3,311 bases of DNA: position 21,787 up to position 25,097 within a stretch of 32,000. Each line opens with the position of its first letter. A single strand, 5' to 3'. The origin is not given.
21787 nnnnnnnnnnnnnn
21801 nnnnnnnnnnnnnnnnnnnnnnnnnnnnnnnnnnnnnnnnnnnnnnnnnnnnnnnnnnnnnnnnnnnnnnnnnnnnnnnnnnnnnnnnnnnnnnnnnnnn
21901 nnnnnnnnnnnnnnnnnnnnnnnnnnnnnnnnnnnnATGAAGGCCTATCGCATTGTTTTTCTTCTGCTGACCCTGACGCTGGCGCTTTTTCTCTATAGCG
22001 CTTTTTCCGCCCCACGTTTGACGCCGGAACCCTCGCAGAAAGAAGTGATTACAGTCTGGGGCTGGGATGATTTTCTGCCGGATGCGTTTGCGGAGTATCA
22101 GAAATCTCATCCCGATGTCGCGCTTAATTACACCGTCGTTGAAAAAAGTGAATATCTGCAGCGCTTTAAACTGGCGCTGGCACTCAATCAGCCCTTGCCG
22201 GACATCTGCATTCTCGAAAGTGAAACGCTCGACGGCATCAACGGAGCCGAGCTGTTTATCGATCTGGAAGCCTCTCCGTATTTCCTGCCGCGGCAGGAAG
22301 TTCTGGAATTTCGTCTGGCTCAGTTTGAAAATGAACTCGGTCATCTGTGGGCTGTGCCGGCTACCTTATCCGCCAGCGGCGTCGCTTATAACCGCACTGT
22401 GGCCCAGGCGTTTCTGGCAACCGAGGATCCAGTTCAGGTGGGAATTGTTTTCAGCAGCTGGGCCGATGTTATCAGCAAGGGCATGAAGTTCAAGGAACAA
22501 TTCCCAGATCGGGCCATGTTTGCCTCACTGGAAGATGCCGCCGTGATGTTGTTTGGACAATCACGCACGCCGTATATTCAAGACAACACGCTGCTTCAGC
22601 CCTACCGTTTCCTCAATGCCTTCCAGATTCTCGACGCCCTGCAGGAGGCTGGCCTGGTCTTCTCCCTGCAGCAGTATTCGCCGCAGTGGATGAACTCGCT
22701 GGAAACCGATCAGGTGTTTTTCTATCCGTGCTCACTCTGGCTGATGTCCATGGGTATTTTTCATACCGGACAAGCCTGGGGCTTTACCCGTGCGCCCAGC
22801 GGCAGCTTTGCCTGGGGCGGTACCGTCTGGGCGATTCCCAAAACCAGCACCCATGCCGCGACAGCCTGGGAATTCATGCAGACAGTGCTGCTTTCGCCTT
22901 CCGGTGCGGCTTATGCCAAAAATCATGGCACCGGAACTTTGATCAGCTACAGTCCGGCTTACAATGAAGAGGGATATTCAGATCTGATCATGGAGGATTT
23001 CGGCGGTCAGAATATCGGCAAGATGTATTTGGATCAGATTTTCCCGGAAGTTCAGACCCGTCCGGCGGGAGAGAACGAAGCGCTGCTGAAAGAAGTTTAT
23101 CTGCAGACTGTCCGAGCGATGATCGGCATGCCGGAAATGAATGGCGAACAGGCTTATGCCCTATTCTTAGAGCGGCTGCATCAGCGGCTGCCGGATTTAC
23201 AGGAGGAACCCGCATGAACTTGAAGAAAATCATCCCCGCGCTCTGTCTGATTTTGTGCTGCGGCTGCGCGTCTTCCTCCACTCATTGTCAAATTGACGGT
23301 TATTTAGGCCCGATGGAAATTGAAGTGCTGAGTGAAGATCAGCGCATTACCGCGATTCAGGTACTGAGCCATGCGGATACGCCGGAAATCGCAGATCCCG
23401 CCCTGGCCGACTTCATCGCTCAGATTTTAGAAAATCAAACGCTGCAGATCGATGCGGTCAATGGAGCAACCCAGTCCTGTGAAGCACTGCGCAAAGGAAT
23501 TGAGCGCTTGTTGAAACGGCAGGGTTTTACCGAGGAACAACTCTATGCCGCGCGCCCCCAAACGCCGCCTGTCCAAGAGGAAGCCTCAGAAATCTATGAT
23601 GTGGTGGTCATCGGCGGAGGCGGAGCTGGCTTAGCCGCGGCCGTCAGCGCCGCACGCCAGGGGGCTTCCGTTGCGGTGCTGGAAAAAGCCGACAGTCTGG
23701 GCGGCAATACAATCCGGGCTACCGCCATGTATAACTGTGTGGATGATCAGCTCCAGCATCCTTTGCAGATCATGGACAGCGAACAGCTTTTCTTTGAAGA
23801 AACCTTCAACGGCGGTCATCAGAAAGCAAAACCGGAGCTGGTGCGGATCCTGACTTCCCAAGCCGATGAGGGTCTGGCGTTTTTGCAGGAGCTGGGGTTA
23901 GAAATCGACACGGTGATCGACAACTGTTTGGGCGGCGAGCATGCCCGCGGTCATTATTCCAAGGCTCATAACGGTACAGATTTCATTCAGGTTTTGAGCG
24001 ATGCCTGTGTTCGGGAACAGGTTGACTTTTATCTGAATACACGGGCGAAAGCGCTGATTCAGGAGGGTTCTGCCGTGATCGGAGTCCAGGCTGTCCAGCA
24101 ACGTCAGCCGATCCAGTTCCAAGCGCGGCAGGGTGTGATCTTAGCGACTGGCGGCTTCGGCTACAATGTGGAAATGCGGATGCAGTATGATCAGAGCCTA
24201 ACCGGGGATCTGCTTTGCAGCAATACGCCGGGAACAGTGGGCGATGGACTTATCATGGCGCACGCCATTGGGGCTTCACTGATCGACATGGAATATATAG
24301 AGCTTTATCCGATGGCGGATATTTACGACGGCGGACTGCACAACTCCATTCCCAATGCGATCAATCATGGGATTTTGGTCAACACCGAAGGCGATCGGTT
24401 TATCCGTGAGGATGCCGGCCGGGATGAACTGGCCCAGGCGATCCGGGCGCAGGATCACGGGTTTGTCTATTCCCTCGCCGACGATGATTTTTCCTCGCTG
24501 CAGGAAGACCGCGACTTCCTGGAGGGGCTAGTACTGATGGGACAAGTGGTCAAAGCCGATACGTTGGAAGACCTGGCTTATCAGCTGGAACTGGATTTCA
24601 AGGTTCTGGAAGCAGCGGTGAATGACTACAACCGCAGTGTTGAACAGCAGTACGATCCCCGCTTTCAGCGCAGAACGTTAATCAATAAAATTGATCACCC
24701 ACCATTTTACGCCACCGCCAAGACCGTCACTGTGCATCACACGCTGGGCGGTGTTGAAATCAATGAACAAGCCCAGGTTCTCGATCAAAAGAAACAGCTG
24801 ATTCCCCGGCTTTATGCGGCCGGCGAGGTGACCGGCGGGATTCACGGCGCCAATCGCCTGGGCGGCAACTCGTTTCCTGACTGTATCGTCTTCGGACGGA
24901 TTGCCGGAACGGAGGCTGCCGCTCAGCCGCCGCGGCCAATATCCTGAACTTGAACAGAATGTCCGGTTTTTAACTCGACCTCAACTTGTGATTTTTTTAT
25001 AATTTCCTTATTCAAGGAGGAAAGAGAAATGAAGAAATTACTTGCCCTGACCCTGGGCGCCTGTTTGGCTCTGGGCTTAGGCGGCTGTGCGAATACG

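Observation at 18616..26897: Sugar-type three-component sensor (AraC-type RR + YesM-type kinase + transporter-less SBP) translationally coupled to two extracytoplasmic flavin reductases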

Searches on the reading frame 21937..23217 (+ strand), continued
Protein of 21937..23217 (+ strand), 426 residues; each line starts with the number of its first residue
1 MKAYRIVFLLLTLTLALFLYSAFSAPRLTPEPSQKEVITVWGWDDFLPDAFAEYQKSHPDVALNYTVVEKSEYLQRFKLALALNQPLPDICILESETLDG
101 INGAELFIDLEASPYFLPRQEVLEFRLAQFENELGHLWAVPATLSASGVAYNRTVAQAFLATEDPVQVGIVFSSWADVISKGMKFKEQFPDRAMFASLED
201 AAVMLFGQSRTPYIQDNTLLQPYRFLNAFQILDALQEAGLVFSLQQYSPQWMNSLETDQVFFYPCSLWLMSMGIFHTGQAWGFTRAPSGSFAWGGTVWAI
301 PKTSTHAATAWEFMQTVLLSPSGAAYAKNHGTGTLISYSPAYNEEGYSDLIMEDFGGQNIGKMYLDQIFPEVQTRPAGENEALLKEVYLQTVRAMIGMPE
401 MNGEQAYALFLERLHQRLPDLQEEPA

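Call 57: search_protein_families(library=ncbifam, proteins=[window:21937-23217:+], max_evalue=0.00001)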
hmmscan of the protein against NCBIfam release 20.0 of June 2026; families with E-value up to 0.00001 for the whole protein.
window:21937-23217:+ (426 aa): 0 families

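Call 65: search_protein_families(library=pfam, proteins=[L008:10578-11717:+, L014:10403-11293:+], max_evalue=0.01)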
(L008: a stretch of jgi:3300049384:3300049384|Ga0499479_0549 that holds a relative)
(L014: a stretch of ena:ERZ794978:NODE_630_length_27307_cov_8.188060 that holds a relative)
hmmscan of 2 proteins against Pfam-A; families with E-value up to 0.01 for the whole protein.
L008:10578-11717:+ (380 aa): 2 families
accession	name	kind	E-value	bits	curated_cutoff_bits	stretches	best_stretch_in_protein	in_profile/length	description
PF01547.30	SBP_bac_1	-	2.5e-44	153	26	1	58-337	12-305/307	Bacterial extracellular solute-binding protein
PF13416.11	SBP_bac_8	-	6.4e-40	138.1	27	1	60-364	2-278/279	Bacterial extracellular solute-binding protein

L014:10403-11293:+ (296 aa): 0 families

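Call 73: search_protein_representatives(protein=window:21937-23217:+)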
Query: 426 residues. Proteins with E-value up to 0.001 (for the whole library): 588; up to 1e-10: 221; up to 1e-30: 69. The best 150 are listed.
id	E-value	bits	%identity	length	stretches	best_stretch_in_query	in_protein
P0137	7.4e-104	364.5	41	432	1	13-420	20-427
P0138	1.0e-94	334.3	78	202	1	1-192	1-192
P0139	1.2e-85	304.5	36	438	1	17-414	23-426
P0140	5.9e-84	298.9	37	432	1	14-421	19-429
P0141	3.8e-78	279.8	34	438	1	23-421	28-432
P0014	2.2e-68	247.6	34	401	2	7-268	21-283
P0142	9.2e-63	229.1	32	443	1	33-422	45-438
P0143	2.5e-53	198.0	32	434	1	34-422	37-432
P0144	2.2e-50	188.3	88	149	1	194-290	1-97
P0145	2.6e-50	188.1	38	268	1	11-264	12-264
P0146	8.8e-50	186.3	29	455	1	29-422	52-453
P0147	3.0e-49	184.6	24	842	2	7-363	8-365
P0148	6.5e-49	183.5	29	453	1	35-422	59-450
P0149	1.0e-48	182.8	29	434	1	32-421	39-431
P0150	3.4e-48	181.1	27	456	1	35-421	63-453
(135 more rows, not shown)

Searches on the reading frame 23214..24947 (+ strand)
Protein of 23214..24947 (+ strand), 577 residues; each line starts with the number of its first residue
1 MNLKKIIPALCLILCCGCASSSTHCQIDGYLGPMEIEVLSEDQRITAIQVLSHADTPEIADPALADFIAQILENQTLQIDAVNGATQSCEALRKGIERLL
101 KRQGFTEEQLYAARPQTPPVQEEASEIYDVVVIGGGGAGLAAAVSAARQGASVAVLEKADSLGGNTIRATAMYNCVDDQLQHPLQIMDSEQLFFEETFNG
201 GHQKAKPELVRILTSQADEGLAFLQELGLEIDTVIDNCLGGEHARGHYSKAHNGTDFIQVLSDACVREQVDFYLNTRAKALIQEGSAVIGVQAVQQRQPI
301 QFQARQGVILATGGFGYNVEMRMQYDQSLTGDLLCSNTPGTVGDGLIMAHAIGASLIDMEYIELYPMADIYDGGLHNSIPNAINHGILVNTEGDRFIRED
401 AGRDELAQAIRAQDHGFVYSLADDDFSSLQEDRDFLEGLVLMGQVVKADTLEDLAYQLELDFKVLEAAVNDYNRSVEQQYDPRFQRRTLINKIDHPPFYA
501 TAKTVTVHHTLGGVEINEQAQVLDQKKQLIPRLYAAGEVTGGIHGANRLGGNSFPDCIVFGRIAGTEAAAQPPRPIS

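Call 3: search_protein_families(library=pfam, proteins=[window:23214-24947:+], max_evalue=0.01)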
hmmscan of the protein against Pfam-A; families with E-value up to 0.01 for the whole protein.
window:23214-24947:+ (577 aa): 13 families
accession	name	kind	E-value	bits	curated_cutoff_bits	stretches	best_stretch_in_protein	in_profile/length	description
PF00890.30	FAD_binding_2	-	8e-70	236.5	20.4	1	129-553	1-413/414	FAD binding domain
PF03486.20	HI0933_like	-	4.3e-16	59.5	50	2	129-163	2-36/244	HI0933-like protein Rossmann domain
PF01266.30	DAO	-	1.5e-14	54.7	27.9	1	129-317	1-207/353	FAD dependent oxidoreductase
PF12831.13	FAD_oxidored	-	2.1e-14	54.1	27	1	129-305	1-138/416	FAD dependent oxidoreductase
PF04205.19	FMN_bind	-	6.7e-11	43.1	22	1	29-101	1-77/77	FMN-binding domain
PF13450.12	NAD_binding_8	-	2.3e-08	34.6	21.9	1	132-170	1-39/68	NAD(P)-binding Rossmann-like domain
PF07992.20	Pyr_redox_2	-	6.8e-08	32.7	26.1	1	128-313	1-108/291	Pyridine nucleotide-disulphide oxidoreductase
PF01946.23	Thi4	-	2.7e-07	30.5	26.2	1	128-173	18-64/235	Thi4 family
PF01134.28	GIDA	-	2.7e-06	27.2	22.1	1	129-162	1-35/391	Glucose inhibited division protein A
PF01494.25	FAD_binding_3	-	0.0001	22.1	22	1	128-295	2-140/349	FAD binding domain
PF00070.33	Pyr_redox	-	0.00071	20.5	22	0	130-163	2-35/82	Pyridine nucleotide-disulphide oxidoreductase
PF13738.12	Pyr_redox_3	-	0.0011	18.7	30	1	131-159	1-30/305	Pyridine nucleotide-disulphide oxidoreductase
PF01262.27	AlaDh_PNT_C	-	0.0033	17.3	23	1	129-159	30-60/214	Alanine dehydrogenase/PNT, C-terminal domain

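Call 18: search_solved_structures(query=window:23214-24947:+, max_evalue=1e-10, show_alignments=2)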
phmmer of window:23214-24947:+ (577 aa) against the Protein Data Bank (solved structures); distinct sequences matched with E-value up to 1e-10: 52.
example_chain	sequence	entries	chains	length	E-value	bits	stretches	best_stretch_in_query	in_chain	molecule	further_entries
2b7r_A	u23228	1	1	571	2.1e-81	277.7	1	126-570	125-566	Fumarate reductase flavoprotein subunit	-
2b7s_A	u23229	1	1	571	2.1e-81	277.7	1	126-570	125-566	Fumarate reductase flavoprotein subunit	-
1p2e_A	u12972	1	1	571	2.2e-81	277.6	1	126-570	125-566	flavocytochrome c3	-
1p2h_A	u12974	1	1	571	2.2e-81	277.6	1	126-570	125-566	flavocytochrome c3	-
1qjd_A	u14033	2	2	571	2.2e-81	277.6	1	126-570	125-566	FLAVOCYTOCHROME C3 | Fumarate reductase flavoprotein subunit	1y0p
1jry_A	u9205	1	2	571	5.5e-81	276.3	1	126-570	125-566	FLAVOCYTOCHROME C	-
1e39_A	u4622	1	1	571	7.8e-81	275.8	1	126-570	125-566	FUMARATE REDUCTASE FLAVOPROTEIN SUBUNIT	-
1q9i_A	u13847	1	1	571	8.1e-81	275.7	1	126-570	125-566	flavocytochrome c3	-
1m64_A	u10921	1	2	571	9e-81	275.6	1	126-570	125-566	flavocytochrome c3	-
1ksu_A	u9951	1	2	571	1.4e-80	274.9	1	126-570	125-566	flavocytochrome c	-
1jrx_A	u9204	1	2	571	1.7e-80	274.7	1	126-570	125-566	FLAVOCYTOCHROME C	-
1jrz_A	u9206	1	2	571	2.2e-80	274.3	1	126-570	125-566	FLAVOCYTOCHROME C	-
1kss_A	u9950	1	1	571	5.3e-80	273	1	126-570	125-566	flavocytochrome c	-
1lj1_A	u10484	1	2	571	6.9e-80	272.6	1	126-570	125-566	flavocytochrome c3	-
6t85_A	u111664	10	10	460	3e-77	264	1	127-570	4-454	Urocanate reductase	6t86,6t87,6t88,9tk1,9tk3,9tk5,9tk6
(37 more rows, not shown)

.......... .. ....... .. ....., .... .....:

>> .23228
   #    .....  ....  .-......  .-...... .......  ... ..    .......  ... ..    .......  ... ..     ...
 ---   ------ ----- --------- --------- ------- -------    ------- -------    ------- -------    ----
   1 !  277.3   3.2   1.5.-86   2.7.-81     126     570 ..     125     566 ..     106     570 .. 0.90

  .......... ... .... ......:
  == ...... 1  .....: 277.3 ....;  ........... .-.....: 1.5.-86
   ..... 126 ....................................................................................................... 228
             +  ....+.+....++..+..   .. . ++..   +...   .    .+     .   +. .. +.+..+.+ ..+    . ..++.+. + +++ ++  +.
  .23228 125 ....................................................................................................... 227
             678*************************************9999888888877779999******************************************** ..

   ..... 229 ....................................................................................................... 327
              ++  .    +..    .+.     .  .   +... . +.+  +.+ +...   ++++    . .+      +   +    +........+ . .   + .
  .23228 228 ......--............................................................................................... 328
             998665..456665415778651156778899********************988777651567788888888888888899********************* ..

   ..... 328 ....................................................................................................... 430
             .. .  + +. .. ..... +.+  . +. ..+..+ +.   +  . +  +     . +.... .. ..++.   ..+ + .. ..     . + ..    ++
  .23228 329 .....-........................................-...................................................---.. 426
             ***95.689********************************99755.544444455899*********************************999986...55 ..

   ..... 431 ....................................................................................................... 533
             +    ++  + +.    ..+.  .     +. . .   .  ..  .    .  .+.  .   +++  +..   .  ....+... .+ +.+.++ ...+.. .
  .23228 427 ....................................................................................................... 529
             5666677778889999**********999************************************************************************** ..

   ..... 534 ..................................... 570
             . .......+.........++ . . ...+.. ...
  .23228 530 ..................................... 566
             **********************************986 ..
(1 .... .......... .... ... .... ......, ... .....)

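Call 57: search_protein_families(library=ncbifam, proteins=[window:23214-24947:+], max_evalue=0.00001)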
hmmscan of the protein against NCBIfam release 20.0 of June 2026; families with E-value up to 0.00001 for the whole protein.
window:23214-24947:+ (577 aa): 81 families (the best 25 are shown)
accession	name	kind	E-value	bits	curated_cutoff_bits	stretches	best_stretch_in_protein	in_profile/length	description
TIGR01813.1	flavo_cyto_c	subfamily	1.9e-117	392.7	285.45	1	129-565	1-443/444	flavocytochrome c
NF005064.0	PRK06481.1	equivalog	1.4e-86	291.2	542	1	123-570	57-501/506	flavocytochrome c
NF006130.0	PRK08274.1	equivalog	1.9e-57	195.1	369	1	126-571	4-461/467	FAD-dependent tricarballylate dehydrogenase TcuA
NF005510.0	PRK07121.1-3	subfamily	8.4e-57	193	481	2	245-571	167-489/492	FAD-binding protein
NF005511.0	PRK07121.1-4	equivalog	1.2e-55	189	466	2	296-571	259-542/553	FAD-binding protein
NF009478.0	PRK12844.1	equivalog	1.4e-55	188.6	789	2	252-570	207-550/559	3-ketosteroid-delta-1-dehydrogenase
NF053717.1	VnlPnlRedVprA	equivalog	2.3e-45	155.3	600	2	125-423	4-308/481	vinyl phenol reductase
NF004900.0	PRK06263.1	equivalog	6.3e-45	153.8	718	2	127-407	7-280/546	fumarate reductase (CoM/CoB) subunit TfrA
NF005512.0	PRK07121.1-5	subfamily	7.3e-43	146.8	812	2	259-570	186-488/489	FAD-binding protein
TIGR01812.1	sdhA_frdA_Gneg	subfamily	9.8e-43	146.5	567.3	2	129-401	1-262/568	succinate dehydrogenase or fumarate reductase, flavoprotein subunit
NF004789.0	PRK06134.1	subfamily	9.8e-42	143.3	747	2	250-571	212-570/581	FAD-dependent oxidoreductase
NF005509.0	PRK07121.1-2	subfamily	2.5e-41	141.9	630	2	251-571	198-524/527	FAD-binding protein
NF005882.1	PRK07843.1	equivalog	8.2e-40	136.7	788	2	254-566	201-545/547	3-oxosteroid 1-dehydrogenase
NF053676.1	4oxCHCAChcC1Cy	equivalog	5.1e-38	130.8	1000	2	248-548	180-505/528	4-oxocyclohexanecarboxylate 2-dehydrogenase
NF005866.0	PRK07803.1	equivalog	1.5e-37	129.1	819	2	125-400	6-287/631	fumarate reductase/succinate dehydrogenase flavoprotein subunit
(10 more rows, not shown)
